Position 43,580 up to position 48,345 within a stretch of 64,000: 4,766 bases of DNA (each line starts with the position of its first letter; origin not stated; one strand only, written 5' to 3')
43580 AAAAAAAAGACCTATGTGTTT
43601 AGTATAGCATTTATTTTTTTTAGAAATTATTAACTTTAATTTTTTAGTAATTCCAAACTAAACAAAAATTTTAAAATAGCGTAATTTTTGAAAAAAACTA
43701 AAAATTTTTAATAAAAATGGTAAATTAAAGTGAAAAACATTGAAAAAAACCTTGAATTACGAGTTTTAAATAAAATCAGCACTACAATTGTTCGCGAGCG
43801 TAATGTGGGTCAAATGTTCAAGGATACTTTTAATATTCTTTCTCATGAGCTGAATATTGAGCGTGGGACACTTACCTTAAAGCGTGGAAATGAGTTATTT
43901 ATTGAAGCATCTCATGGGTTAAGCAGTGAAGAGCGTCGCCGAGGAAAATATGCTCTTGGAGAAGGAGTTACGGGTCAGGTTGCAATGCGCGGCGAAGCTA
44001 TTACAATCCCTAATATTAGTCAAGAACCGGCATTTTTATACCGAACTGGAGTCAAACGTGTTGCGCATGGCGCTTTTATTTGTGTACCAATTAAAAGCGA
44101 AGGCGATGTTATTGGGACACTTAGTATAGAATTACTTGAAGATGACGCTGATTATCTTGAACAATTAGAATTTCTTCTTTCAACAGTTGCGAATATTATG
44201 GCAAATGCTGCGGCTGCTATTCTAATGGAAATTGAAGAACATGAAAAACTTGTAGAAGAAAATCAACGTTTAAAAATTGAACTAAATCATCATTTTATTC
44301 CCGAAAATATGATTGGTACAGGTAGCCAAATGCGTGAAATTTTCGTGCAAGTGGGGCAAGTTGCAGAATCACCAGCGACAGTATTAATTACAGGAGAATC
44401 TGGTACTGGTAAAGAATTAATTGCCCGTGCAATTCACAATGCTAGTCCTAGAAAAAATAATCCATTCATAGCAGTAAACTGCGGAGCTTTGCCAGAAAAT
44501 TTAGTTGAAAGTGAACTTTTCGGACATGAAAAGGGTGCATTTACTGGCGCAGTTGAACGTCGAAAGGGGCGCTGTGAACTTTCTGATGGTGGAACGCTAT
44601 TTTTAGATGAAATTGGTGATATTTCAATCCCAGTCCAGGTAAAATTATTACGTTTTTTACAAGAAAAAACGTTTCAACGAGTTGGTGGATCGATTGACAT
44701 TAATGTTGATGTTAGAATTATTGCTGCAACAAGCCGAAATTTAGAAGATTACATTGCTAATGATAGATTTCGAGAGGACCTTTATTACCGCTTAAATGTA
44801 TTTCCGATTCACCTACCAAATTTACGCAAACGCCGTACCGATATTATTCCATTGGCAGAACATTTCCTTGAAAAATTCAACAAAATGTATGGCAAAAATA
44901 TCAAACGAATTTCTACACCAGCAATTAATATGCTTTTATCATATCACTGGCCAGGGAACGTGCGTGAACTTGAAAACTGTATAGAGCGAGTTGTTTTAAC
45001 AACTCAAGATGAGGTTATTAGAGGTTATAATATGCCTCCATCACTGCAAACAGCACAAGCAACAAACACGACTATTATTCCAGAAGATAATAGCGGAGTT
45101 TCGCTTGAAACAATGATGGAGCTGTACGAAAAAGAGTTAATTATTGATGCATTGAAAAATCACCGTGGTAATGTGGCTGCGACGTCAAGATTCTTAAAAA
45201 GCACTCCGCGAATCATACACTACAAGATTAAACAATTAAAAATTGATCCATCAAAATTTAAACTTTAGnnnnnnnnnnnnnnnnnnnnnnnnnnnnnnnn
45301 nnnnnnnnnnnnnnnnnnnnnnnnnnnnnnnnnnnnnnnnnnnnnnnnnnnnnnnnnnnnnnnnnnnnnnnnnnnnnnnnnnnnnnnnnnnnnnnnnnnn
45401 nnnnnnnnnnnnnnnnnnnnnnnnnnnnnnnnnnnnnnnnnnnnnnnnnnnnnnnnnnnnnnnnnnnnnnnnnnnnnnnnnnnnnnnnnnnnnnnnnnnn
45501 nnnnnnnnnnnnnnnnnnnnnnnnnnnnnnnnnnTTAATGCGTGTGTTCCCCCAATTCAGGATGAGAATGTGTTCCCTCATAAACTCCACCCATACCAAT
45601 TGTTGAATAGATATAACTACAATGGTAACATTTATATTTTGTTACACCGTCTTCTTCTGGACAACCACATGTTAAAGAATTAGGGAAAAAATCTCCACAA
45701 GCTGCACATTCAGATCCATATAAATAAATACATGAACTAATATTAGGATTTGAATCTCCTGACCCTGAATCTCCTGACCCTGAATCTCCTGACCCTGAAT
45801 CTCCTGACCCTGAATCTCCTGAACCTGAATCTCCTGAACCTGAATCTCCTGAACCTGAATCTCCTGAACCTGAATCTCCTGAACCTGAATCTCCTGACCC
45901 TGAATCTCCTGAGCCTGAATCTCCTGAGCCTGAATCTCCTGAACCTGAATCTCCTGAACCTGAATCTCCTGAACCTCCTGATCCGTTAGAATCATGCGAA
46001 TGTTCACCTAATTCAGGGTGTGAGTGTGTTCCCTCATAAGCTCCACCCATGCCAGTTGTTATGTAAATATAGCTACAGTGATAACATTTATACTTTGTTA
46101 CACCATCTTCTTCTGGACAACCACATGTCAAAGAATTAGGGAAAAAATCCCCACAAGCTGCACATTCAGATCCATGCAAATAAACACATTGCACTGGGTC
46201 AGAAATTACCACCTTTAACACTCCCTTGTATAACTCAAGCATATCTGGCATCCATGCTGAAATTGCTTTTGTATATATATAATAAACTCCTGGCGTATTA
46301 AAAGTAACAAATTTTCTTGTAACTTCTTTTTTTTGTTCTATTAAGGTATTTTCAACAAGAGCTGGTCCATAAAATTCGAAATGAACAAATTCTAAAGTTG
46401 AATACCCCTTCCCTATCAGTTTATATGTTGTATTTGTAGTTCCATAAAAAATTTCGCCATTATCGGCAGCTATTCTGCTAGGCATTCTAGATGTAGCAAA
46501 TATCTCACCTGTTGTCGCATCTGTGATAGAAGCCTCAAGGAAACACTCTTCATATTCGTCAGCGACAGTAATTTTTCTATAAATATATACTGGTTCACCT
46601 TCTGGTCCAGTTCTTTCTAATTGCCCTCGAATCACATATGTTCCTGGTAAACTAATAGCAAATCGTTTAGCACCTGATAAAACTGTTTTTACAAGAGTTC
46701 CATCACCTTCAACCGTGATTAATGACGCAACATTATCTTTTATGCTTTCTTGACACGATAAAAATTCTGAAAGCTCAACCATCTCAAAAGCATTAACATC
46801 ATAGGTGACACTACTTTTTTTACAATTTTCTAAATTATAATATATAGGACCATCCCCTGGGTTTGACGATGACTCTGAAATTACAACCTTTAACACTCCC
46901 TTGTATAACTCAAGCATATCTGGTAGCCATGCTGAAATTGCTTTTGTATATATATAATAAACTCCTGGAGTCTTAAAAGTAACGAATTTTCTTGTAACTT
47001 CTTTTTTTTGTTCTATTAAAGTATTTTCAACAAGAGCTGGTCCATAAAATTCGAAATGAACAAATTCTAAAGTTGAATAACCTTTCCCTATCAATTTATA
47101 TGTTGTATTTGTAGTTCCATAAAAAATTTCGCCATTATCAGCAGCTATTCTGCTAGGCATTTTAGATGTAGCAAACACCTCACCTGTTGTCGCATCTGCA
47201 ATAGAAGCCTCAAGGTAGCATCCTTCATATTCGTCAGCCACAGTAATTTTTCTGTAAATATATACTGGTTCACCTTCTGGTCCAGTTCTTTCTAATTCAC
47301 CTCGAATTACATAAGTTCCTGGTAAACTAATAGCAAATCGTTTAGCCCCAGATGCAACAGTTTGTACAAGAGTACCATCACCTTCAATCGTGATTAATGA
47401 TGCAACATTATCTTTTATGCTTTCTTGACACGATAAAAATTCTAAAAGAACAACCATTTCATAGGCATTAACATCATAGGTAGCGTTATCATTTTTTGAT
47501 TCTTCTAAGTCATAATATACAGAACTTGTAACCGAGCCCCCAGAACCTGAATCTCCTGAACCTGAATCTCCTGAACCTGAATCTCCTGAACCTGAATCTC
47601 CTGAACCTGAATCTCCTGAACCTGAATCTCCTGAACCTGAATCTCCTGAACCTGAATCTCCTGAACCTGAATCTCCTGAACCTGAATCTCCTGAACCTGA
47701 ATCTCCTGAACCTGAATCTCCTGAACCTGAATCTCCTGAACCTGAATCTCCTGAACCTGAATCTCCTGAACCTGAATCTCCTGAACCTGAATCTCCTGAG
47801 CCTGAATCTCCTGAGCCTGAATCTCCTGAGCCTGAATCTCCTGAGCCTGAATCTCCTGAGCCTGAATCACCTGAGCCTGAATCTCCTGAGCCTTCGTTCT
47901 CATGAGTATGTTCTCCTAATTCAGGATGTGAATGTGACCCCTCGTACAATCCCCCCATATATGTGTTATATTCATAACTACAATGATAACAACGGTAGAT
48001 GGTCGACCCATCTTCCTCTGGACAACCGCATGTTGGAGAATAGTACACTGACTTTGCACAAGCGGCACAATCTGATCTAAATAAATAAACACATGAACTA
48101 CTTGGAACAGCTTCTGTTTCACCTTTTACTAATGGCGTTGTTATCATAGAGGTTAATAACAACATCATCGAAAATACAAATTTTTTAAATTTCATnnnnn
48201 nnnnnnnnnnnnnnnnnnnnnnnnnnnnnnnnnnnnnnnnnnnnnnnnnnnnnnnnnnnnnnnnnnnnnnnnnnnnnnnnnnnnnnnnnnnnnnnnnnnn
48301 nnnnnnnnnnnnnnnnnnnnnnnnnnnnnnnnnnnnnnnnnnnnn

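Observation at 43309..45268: Nitrogen-assimilation cluster under a sigma-54 promoter with a divergent GAF-domain bacterial enhancer-binding protein (NifA-like, no receiver domain)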

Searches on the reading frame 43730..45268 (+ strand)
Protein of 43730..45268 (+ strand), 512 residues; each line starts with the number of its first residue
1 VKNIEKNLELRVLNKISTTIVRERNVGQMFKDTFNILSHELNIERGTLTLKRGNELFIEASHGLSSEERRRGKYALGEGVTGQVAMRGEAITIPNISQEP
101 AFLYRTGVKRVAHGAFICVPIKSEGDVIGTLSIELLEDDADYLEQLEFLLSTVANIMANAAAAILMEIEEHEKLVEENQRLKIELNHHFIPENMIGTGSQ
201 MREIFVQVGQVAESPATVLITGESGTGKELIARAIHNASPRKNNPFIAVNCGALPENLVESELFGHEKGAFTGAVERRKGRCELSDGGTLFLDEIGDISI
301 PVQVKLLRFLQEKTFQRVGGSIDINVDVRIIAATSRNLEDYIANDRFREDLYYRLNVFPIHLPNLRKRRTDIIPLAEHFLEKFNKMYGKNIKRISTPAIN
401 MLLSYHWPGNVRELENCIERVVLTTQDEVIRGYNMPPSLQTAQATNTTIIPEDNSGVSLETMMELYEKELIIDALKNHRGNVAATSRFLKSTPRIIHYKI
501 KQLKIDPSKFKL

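Call 6: search_protein_families(library=pfam, proteins=[window:43730-45268:+])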
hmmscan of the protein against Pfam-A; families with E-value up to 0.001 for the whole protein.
window:43730-45268:+ (512 aa): 9 families
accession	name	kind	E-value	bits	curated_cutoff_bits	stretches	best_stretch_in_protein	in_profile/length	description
PF00158.32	Sigma54_activat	-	8.3e-73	244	20.2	1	194-361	1-168/168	Sigma-54 interaction domain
PF25601.1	AAA_lid_14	-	8.7e-28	96.4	27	1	366-447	1-82/87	AAA+ ATPase lid domain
PF14532.12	Sigma54_activ_2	-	2.7e-21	76.7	25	1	195-365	1-138/138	Sigma-54 interaction domain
PF01590.32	GAF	-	5.1e-12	46.9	22.4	1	28-160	4-132/133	GAF domain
PF13185.12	GAF_2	-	2.6e-10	41.1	28.6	1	25-158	3-132/136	GAF domain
PF02954.25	HTH_8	-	8.8e-08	32.2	22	1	464-502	3-41/42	Bacterial regulatory protein, Fis family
PF07728.20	AAA_5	-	1.1e-06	29.1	22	1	218-335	2-122/139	AAA domain (dynein-related subfamily)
PF00004.35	AAA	-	6.9e-05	23.8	21.2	1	218-338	1-111/131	ATPase family associated with various cellular activities (AAA)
PF07724.20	AAA_2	-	0.00024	21.6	27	0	216-339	4-127/166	AAA domain (Cdc48 subfamily)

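Call 7: search_protein_families(library=ncbifam, proteins=[window:43730-45268:+])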
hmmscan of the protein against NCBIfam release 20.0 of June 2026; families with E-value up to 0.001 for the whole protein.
window:43730-45268:+ (512 aa): 29 families (the best 25 are shown)
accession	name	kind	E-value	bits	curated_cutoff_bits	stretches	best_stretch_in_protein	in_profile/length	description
TIGR01817.1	nifA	equivalog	5.7e-141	470.9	528.85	1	8-509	2-533/534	nif-specific transcriptional activator NifA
NF003451.0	PRK05022.1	equivalog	1.5e-109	367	476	1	14-505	10-510/512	nitric oxide reductase transcriptional regulator NorR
NF008469.0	PRK11361.1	equivalog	7.1e-106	354.7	714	1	174-508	125-459/461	acetoacetate metabolism transcriptional regulator AtoC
NF041552.1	TF_PrdR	equivalog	4.8e-104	348.7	795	1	167-502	243-575/577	sigma-54 dependent transcriptional regulator PrdR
TIGR02915.1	PEP_resp_reg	equivalog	2.4e-103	346.4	502.6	1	172-495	120-434/445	PEP-CTERM-box response regulator transcription factor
TIGR01818.1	ntrC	equivalog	3.3e-102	342.7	558.6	1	179-469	121-409/463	nitrogen regulation protein NR(I)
NF038308.1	RNA_repair_RtcR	equivalog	2.7e-97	326.8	650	1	169-489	158-497/530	RNA repair transcriptional activator RtcR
NF050807.1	TransRegFlbDCaul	equivalog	3.4e-96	322.8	750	1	193-503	119-438/454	sigma-54-dependent transcriptional regulator FlbD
NF007689.0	PRK10365.1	equivalog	4.4e-93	312.5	760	1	193-497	140-436/441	sigma-54-dependent response regulator transcription factor ZraR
NF011958.0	PRK15429.1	equivalog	1.6e-91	308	830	1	117-484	301-662/692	formate hydrogenlyase transcriptional activator FlhA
NF041946.1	LuxO_transreg_Vib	equivalog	2.4e-91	306.8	800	1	190-502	131-459/463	quorum-sensing sigma-54 dependent transcriptional regulator LuxO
NF041906.1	V4R_TF_MobR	exception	1.9e-89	300.6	999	1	191-502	231-543/544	phenol degradation transcriptional regulator MobR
NF051870.1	NAssimRespRegNtrX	equivalog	1.5e-85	287.8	600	1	169-504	119-451/452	nitrogen assimilation response regulator NtrX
TIGR02329.1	propionate_PrpR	equivalog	1.8e-85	287.6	499.2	1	151-489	173-513/526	propionate catabolism operon regulatory protein PrpR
NF011695.0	PRK15115.1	equivalog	5.2e-85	285.9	763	1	191-511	134-444/445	two-component system response regulator GlrR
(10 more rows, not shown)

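Call 12: find_homologous_proteins(query=window:43730-45268:+)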
Query window:43730-45268:+ (512 aa): 8000 proteins with E <= 0.001 among 8000 candidates; the best 120 are listed.
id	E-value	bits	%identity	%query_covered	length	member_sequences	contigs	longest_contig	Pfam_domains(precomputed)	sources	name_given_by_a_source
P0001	0.0e+0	1133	100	100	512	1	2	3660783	PF13185.13,PF00158.33,PF25601.2,PF01590.33,PF02954.26,PF14532.13,PF07728.21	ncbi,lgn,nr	ncbi:sigma 54-interacting transcriptional regulator [Lentisphaerota bacterium WC36G]|nr:sigma 54-int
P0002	0.0e+0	1009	88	100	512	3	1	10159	PF13185.13,PF00158.33,PF25601.2,PF01590.33,PF02954.26,PF14532.13,PF07728.21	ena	-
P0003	1.4e-264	897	79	99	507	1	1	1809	PF13185.13,PF00158.33,PF25601.2,PF01590.33,PF02954.26,PF14532.13,PF07728.21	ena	-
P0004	3.6e-263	892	78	99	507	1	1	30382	PF13185.13,PF00158.33,PF25601.2,PF01590.33,PF02954.26,PF14532.13,PF07728.21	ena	-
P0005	1.4e-208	712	63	100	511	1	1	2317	PF13185.13,PF00158.33,PF25601.2,PF01590.33,PF02954.26,PF13492.13,PF14532.13,PF07728.21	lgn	-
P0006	2.2e-203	695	63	100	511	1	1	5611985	PF13185.13,PF00158.33,PF25601.2,PF01590.33,PF14532.13,PF07728.21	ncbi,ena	-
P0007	2.4e-203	695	62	100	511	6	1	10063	PF13185.13,PF00158.33,PF25601.2,PF01590.33,PF02954.26,PF14532.13,PF07728.21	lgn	-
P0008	6.8e-203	693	63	100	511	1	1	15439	PF13185.13,PF00158.33,PF25601.2,PF01590.33,PF14532.13,PF07728.21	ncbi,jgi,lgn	-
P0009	4.5e-202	691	63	98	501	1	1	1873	PF13185.13,PF00158.33,PF25601.2,PF01590.33,PF02954.26,PF14532.13,PF07728.21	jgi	jgi:Nif-specific regulatory protein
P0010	5.3e-202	690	62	100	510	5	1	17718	PF13185.13,PF00158.33,PF25601.2,PF01590.33,PF02954.26,PF14532.13,PF07728.21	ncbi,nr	ncbi:MAG: sigma 54-interacting transcriptional regulator [Victivallales bacterium]|nr:sigma 54-inter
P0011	5.6e-201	687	61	100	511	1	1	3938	PF13185.13,PF00158.33,PF25601.2,PF01590.33,PF02954.26,PF14532.13,PF07728.21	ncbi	-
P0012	7.8e-201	686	63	98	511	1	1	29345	PF13185.13,PF00158.33,PF25601.2,PF01590.33,PF02954.26,PF14532.13,PF07728.21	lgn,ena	-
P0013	1.1e-200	686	61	99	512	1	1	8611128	PF13185.13,PF00158.33,PF25601.2,PF01590.33,PF02954.26,PF14532.13,PF07728.21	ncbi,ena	-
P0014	1.2e-200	686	62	99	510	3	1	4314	PF13185.13,PF00158.33,PF25601.2,PF01590.33,PF02954.26,PF14532.13,PF07728.21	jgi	jgi:Nif-specific regulatory protein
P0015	1.3e-200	686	63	98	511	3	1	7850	PF13185.13,PF00158.33,PF25601.2,PF01590.33,PF02954.26,PF14532.13,PF07728.21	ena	-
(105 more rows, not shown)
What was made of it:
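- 43730..45268 (+): Enhancer-binding protein, 512 aa: GAF sensor, coiled-coil-like linker, AAA+ sigma-54 interaction domain with GAFTGA, and a Fis-type HTH. There is no receiver domain. Identical to the NCBI protein of Lentisphaerota bacterium WC36G (call 12).
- JGI labels homologues 'Nif-specific regulatory protein' (call 12).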

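Call 24: find_encoding_contigs(protein=P0002, flank=10000, max_places=3)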
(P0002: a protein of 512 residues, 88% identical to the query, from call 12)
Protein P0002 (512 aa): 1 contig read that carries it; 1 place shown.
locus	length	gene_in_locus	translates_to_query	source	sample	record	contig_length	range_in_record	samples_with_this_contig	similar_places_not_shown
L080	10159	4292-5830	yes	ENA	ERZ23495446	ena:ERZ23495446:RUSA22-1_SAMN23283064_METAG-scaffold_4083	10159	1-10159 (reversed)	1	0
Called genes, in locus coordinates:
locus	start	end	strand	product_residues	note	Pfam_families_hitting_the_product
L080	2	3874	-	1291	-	?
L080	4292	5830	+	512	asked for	PF01590:GAF, PF13185:GAF_2, PF00158:Sigma54_activat, PF14532:Sigma54_activ_2, PF07728:AAA_5 (weak), PF25601:AAA_lid_14, PF02954:HTH_8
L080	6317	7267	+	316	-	-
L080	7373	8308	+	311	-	-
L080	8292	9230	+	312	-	-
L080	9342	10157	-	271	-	?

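Call 25: find_encoding_contigs(protein=P0004, flank=10000, max_places=3)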
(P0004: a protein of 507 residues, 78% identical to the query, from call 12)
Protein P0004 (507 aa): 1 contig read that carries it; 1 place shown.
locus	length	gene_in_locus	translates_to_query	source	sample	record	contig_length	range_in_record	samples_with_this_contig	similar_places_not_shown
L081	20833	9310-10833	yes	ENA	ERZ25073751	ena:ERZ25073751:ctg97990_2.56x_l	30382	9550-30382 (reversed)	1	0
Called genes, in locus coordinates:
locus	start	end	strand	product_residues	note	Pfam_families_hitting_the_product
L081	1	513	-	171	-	?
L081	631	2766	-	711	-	PF12437:GSIII_N, PF00120:Gln-synt_C, PF18318:Gln-synt_C-ter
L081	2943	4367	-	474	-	PF14691:Fer4_20, PF00070:Pyr_redox (faint), PF07992:Pyr_redox_2, PF13450:NAD_binding_8 (weak)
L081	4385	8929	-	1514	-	PF00310:GATase_2, PF04898:Glu_syn_central, PF01645:Glu_synthase, PF01493:GXGXG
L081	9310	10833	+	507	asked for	PF01590:GAF, PF13185:GAF_2, PF00158:Sigma54_activat, PF14532:Sigma54_activ_2, PF07728:AAA_5 (weak), PF25601:AAA_lid_14, PF02954:HTH_8 (weak)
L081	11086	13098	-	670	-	PF08206:OB_RNB, PF17876:CSD2, PF00773:RNB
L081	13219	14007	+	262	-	PF02548:Pantoate_transf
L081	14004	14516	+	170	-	-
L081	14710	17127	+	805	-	-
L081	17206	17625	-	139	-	PF11969:DcpS_C, PF01230:HIT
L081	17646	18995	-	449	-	PF00072:Response_reg, PF01078:Mg_chelatase (faint), PF00158:Sigma54_activat, PF14532:Sigma54_activ_2, PF07728:AAA_5 (weak), PF25601:AAA_lid_14, PF02954:HTH_8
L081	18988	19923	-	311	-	PF01261:AP_endonuc_2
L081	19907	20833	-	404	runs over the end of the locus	PF13188:PAS_8, PF00512:HisKA, PF02518:HATPase_c, PF13589:HATPase_c_3 (weak)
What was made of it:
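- Relative L081 also encodes a receiver-type EBP with a histidine kinase about 7 kb away (call 25).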

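Call 39: search_solved_structures(query=window:43730-45268:+, max_evalue=1e-10)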
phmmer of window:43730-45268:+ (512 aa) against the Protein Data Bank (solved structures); distinct sequences matched with E-value up to 1e-10: 39.
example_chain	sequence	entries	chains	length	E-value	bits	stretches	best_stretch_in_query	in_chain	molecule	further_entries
9qq6_C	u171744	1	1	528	6.8e-108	365.1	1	7-508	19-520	Nif-specific regulatory protein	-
1ojl_A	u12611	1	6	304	3.5e-84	286.9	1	193-497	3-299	TRANSCRIPTIONAL REGULATORY PROTEIN ZRAR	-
4l4u_A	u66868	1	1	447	3.7e-79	270.3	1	167-430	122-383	Transcriptional regulator (NtrC family)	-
26jl_A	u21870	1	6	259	4.4e-79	270.1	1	193-436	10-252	Flagellar regulatory protein A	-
1ny5_A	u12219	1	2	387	4.4e-79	270.1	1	167-430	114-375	transcriptional regulator (NtrC family)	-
6jdl_A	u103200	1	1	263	9.3e-78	265.7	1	193-430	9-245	Nitrogen assimilation regulatory protein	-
6jdi_A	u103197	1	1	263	9.4e-78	265.7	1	193-430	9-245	Nitrogen assimilation regulatory protein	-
5exp_A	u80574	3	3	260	1.7e-77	264.8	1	193-429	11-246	Transcriptional regulator FleQ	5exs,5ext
7ejw_C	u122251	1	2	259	1.8e-77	264.8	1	193-429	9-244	Transcriptional regulator FleQ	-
6j7e_A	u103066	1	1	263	1.8e-77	264.8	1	193-430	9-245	Nitrogen assimilation regulatory protein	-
4ly6_A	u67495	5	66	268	1.8e-77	264.7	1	178-430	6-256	Transcriptional regulator (NtrC family)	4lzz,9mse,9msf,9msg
1ny6_A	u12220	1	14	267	2.1e-77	264.5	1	191-430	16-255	transcriptional regulator (NtrC family)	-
5exx_A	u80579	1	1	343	3.4e-77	263.8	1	193-430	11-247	Transcriptional regulator FleQ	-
8pb9_D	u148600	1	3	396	4.9e-77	263.3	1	192-427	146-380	Transcriptional regulator FleQ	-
8p53_C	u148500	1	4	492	7e-77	262.8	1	192-430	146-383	Transcriptional regulator FleQ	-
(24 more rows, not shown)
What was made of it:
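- Closest known: NifA. Same: The domain order is the same and the alignment covers the full length (9qq6_C, E = 7e-108, call 39).
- The best NCBIfam model is nifA, and the best full-length PDB match is a NifA structure, 9qq6 (calls 7, 39).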

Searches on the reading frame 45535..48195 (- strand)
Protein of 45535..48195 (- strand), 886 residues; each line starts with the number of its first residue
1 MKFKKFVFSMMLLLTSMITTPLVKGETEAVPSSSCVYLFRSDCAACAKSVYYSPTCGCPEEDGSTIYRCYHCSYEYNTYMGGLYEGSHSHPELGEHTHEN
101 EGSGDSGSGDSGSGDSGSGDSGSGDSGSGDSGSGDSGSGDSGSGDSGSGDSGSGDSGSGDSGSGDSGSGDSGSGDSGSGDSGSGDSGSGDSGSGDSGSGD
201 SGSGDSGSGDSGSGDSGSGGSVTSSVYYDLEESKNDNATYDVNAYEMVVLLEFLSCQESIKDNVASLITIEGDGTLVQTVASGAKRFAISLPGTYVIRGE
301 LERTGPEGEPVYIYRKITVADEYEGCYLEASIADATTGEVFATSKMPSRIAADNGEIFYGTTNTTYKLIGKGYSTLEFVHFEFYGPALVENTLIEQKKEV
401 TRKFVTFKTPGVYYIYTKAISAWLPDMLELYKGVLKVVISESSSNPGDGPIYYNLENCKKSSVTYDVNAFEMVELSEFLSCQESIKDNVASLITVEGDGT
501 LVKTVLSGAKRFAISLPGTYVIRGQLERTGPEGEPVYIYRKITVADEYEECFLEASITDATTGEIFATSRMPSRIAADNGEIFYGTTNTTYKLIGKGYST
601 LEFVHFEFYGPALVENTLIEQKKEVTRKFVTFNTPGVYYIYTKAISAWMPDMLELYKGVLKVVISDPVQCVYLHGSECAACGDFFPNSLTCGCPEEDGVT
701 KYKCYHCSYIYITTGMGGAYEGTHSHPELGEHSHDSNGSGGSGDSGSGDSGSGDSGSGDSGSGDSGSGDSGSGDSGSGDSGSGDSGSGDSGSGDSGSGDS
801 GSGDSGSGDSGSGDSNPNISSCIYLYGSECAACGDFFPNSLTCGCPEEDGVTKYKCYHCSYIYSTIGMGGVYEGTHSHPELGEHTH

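Call 6: search_protein_families(library=pfam, proteins=[window:45535-48195:-])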
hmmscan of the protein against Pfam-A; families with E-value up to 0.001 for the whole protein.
window:45535-48195:- (886 aa): 1 family
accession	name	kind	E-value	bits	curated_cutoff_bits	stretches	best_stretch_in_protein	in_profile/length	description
PF01469.24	Pentapeptide_2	-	8e-12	45.3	26.4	0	100-138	2-40/40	Pentapeptide repeats (8 copies)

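Call 7: search_protein_families(library=ncbifam, proteins=[window:45535-48195:-])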
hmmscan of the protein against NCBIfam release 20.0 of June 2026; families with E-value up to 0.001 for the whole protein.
window:45535-48195:- (886 aa): 0 families
